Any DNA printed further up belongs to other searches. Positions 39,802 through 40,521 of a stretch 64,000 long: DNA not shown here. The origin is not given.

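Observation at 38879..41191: ars operon (arsR, ArsI-like VOC, LMW-PTP arsC, acr3) in which three different proteins end in a similar vicinal-cysteine CCA(D/P) tail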

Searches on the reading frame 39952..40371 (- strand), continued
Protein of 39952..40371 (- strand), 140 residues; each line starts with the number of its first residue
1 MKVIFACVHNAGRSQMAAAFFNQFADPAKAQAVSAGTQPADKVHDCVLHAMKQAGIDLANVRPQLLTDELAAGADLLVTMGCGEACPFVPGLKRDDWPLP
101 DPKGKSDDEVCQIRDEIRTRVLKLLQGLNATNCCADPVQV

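Call 50: predict_structure(alignment_id=A1)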
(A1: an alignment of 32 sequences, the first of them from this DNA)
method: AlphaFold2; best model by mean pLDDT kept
length: 140 residues; sequences in the alignment: 32
mean_pLDDT: 92.2   pTM: 0.88
mean pLDDT of the five models: 92.2, 91.8, 91.4, 89.7, 89.4
residues with pLDDT >= 90: 118; 70-90: 15; 50-70: 3; < 50: 4
segments of 3 or more residues with pLDDT < 50: 138-140
pLDDT, mean of each block of 10 residues (from residue 1): 95 97 97 96 96 97 94 95 84 92 95 98 96 59
secondary structure, 60 per line:
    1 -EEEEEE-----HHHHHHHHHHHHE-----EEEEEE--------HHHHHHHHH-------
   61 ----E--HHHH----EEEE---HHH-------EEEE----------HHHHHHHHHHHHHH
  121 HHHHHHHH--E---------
elements in order: E2-7 H13-24 E31-36 H45-53 H68-71 E76-79 E93-96 H107-128

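Call 91: fold_search(model_id=the predicted structure, library=pdb)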
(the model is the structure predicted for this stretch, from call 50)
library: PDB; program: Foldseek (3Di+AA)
matches with E <= 10: 1089; with E <= 0.001: 94
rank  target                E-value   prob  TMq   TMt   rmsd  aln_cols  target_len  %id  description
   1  3t38_A                1.5e-11  1.00  0.78  0.56   2.5       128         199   35  Corynebacterium glutamicum thioredoxin-dependent arsenate reductase Cg_ArsC1' (released 2011-11-23)
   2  2cd7                  2.9e-11  1.00  0.82  0.87   1.4       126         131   30  Staphylococcus aureus pI258 arsenate reductase (ArsC) H62Q mutant (released 2006-06-28)
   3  3t38_B                5.5e-11  1.00  0.74  0.56   1.9       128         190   34  Corynebacterium glutamicum thioredoxin-dependent arsenate reductase Cg_ArsC1' (released 2011-11-23)
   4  1jf8                  6.7e-11  1.00  0.80  0.86   1.7       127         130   29  X-ray structure of reduced C10S, C15A arsenate reductase from pI258 (released 2001-10-03)
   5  1lk0_A                1.4e-10  1.00  0.82  0.89   1.5       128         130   29  Disulfide intermediate of C89L Arsenate reductase from pI258 (released 2002-08-07)
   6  1ljl                  2.1e-10  1.00  0.82  0.88   1.7       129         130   29  Wild Type pI258 S. aureus arsenate reductase (released 2002-08-07)
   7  1rxe                  3.9e-10  1.00  0.81  0.87   1.4       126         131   29  ArsC complexed with MNB (released 2004-06-01)
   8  1lju                  6.1e-10  1.00  0.79  0.84   2.1       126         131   29  X-RAY STRUCTURE OF C15A ARSENATE REDUCTASE FROM PI258 COMPLEXED WITH ARSENITE (released 2002-08-07)
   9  3rh0_B                7.9e-10  1.00  0.80  0.86   2.5       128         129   29  Corynebacterium glutamicum mycothiol/mycoredoxin1-dependent arsenate reductase Cg_ArsC2 (released 2011-11-30)
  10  1jl3_A                1.0e-09  1.00  0.79  0.80   2.3       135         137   30  Crystal Structure of B. subtilis ArsC (released 2001-10-24)
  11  3rh0_A                1.3e-09  1.00  0.79  0.86   2.5       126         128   28  Corynebacterium glutamicum mycothiol/mycoredoxin1-dependent arsenate reductase Cg_ArsC2 (released 2011-11-30)
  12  1y1l_A                2.6e-09  1.00  0.74  0.83   2.5       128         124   30  Crystal structure of arsenate reductase from Archaeoglobus fulgidus DSM 4304, structural genomics (released 2004-11-30)
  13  1jl3_C                3.0e-09  1.00  0.75  0.86   2.1       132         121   26  Crystal Structure of B. subtilis ArsC (released 2001-10-24)
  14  1jl3_D                4.4e-09  1.00  0.77  0.86   2.1       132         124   26  Crystal Structure of B. subtilis ArsC (released 2001-10-24)
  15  1jfv                  4.4e-09  1.00  0.78  0.83   2.2       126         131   29  X-Ray Structure of oxidised C10S, C15A arsenate reductase from pI258 (released 2001-10-03)
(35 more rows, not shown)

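Call 92: search_protein_families(library=ncbifam, proteins=[L161:3426-4040:+], max_evalue=0.01)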
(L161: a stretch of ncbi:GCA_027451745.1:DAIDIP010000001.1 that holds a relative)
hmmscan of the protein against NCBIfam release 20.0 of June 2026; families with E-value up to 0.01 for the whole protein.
L161:3426-4040:+ (204 aa): 0 families
